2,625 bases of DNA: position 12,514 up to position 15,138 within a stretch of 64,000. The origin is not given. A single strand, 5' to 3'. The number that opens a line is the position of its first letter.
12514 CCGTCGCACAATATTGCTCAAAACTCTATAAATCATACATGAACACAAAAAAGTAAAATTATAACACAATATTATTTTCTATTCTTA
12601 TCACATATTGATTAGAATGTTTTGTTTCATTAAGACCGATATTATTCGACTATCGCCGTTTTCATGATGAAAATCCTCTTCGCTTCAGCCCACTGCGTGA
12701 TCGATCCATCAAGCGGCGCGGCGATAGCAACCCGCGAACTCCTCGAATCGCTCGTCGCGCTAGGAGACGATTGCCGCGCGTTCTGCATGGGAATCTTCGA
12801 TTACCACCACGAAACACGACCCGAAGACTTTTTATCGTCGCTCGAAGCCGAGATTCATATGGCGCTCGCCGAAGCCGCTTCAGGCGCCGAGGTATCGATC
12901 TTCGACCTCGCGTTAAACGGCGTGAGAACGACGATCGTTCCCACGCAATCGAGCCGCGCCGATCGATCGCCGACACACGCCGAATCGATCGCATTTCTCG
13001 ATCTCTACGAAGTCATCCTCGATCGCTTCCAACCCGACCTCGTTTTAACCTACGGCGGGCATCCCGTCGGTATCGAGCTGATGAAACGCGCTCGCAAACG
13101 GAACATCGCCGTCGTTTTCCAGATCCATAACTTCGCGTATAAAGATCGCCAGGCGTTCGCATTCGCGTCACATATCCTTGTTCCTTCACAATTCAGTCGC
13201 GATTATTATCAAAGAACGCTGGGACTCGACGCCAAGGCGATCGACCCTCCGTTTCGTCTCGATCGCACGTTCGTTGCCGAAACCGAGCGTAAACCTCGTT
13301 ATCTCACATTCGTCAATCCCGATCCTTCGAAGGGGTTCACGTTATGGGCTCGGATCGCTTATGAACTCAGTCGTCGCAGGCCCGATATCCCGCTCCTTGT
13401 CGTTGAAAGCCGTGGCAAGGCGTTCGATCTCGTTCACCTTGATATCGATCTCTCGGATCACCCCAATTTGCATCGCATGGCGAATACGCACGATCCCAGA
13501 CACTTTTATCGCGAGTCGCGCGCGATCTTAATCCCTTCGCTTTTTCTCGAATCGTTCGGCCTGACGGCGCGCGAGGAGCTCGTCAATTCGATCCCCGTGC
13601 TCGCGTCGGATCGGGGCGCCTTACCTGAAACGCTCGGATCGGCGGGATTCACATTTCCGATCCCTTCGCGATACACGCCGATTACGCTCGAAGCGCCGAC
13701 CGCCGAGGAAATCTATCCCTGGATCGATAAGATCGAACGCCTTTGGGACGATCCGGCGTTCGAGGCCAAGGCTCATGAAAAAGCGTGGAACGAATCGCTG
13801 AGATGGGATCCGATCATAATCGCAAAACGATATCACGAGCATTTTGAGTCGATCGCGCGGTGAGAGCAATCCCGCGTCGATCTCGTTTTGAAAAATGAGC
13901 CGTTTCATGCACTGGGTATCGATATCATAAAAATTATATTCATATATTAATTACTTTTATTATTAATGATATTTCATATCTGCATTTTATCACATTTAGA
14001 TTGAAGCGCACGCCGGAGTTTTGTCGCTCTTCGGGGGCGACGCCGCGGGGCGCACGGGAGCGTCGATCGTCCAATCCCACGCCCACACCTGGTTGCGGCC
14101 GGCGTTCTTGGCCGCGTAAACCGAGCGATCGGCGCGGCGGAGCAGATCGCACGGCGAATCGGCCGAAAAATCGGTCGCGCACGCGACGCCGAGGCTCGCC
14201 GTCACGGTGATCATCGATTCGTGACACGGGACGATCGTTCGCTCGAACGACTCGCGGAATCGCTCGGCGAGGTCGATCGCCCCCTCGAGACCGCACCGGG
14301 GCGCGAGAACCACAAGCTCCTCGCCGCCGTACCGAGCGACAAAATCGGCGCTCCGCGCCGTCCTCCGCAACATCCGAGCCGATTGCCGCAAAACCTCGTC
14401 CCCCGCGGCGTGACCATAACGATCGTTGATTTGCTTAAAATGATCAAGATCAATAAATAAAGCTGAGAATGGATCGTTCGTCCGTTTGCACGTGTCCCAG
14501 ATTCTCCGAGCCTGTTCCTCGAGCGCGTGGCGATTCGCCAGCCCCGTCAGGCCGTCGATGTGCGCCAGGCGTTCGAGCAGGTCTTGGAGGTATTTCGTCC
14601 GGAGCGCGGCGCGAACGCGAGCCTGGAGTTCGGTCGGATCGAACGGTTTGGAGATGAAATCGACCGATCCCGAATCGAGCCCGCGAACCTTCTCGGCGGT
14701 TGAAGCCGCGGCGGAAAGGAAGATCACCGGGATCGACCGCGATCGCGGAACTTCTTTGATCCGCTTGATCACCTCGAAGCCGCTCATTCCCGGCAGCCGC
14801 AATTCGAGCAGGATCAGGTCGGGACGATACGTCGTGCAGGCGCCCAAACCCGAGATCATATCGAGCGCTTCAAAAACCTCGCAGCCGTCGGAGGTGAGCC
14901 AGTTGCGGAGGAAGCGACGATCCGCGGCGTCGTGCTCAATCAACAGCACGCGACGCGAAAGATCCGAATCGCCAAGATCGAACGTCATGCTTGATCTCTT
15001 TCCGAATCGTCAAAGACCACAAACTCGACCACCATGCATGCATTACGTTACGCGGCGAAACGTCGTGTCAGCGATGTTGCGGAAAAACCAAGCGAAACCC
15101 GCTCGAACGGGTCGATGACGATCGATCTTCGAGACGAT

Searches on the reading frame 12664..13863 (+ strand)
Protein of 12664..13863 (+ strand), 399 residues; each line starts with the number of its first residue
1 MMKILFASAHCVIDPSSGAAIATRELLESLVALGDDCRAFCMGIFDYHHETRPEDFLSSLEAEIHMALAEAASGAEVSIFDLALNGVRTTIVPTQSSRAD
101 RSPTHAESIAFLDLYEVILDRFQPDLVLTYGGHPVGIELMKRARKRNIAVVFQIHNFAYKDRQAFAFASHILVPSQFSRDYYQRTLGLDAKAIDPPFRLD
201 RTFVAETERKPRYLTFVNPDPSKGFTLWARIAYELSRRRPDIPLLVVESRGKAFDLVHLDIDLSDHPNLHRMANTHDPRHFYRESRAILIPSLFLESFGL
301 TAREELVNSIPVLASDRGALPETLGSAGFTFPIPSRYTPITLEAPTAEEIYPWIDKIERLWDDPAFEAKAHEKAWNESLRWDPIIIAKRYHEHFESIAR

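Call 3: search_protein_families(library=pfam, proteins=[window:12664-13863:+], max_evalue=1)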
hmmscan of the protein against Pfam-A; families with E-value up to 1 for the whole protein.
window:12664-13863:+ (399 aa): 6 families
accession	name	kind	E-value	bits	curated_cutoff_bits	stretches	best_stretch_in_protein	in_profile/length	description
PF13439.12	Glyco_transf_4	-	1.2e-09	38.9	28.5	1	18-192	3-158/170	Glycosyltransferase Family 4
PF13579.12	Glyco_trans_4_4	-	6.4e-08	33.5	29.7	1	17-191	1-150/158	Glycosyl transferase 4-like domain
PF00534.26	Glycos_transf_1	-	1.1e-07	32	26.4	1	218-327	23-134/172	Glycosyl transferases group 1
PF20706.3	GT4-conflict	-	4.4e-06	26.4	26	1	205-370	192-363/385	Family 4 Glycosyltransferase in conflict systems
PF13692.12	Glyco_trans_1_4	-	6.1e-05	23.8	27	1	222-332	14-125/142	Glycosyl transferases group 1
PF08323.17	Glyco_transf_5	-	0.0025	18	22.7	1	3-165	1-176/239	Starch synthase catalytic domain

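Call 4: search_protein_families(library=ncbifam, proteins=[window:12664-13863:+], max_evalue=1)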
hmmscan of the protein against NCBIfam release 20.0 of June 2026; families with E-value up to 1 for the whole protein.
window:12664-13863:+ (399 aa): 9 families
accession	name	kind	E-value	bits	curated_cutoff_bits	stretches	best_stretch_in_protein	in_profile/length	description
NF012028.0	PRK15484.1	subfamily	6e-07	28.9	618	2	142-195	116-167/380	lipopolysaccharide N-acetylglucosaminyltransferase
NF001899.0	PRK00654.1-2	equivalog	7.8e-05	21.2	459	2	139-178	147-185/478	glycogen synthase GlgA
TIGR03999.1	thiol_BshA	equivalog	0.0013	17.7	273.7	1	284-328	272-317/375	N-acetyl-alpha-D-glucosaminyl L-malate synthase BshA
TIGR03449.1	mycothiol_MshA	equivalog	0.0024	16.8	462.5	1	277-323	296-341/406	D-inositol-3-phosphate glycosyltransferase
TIGR02095.1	glgA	subfamily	0.0034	16.1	328.45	1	140-180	147-190/477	glycogen/starch synthase, ADP-glucose type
NF053787.1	GlcN_PG_synth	equivalog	0.036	12.9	480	1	295-324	271-300/361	N-acetylglucosaminyl phosphatidylglycerol synthase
TIGR02149.1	glgA_Coryne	subfamily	0.15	11.1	302.4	1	269-325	268-323/391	glycogen synthase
TIGR04047.1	MSMEG_0565_glyc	hypoth_equivalog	0.16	11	259.85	0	281-335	273-326/373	MSMEG_0565 family glycosyltransferase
NF038298.1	EPS_HpsO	equivalog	0.19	10.4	575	1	296-332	299-335/388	hormogonium polysaccharide biosynthesis glycosyltransferase HpsO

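Call 88: search_protein_families(library=padloc, proteins=[window:12664-13863:+], max_evalue=0.01)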
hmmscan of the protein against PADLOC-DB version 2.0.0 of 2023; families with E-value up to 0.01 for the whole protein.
window:12664-13863:+ (399 aa): 0 families

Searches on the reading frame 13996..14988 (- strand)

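Call 80: search_protein_families(library=pfam, proteins=[window:13996-14988:-], max_evalue=0.01)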
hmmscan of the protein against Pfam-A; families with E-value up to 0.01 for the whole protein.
window:13996-14988:- (330 aa): 2 families
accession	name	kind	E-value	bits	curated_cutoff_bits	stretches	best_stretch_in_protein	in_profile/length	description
PF00990.26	GGDEF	-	4.9e-47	160.1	23.8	1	142-300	1-161/161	Diguanylate cyclase, GGDEF domain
PF00072.30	Response_reg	-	8.2e-24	84.3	30.2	1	14-126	1-111/111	Response regulator receiver domain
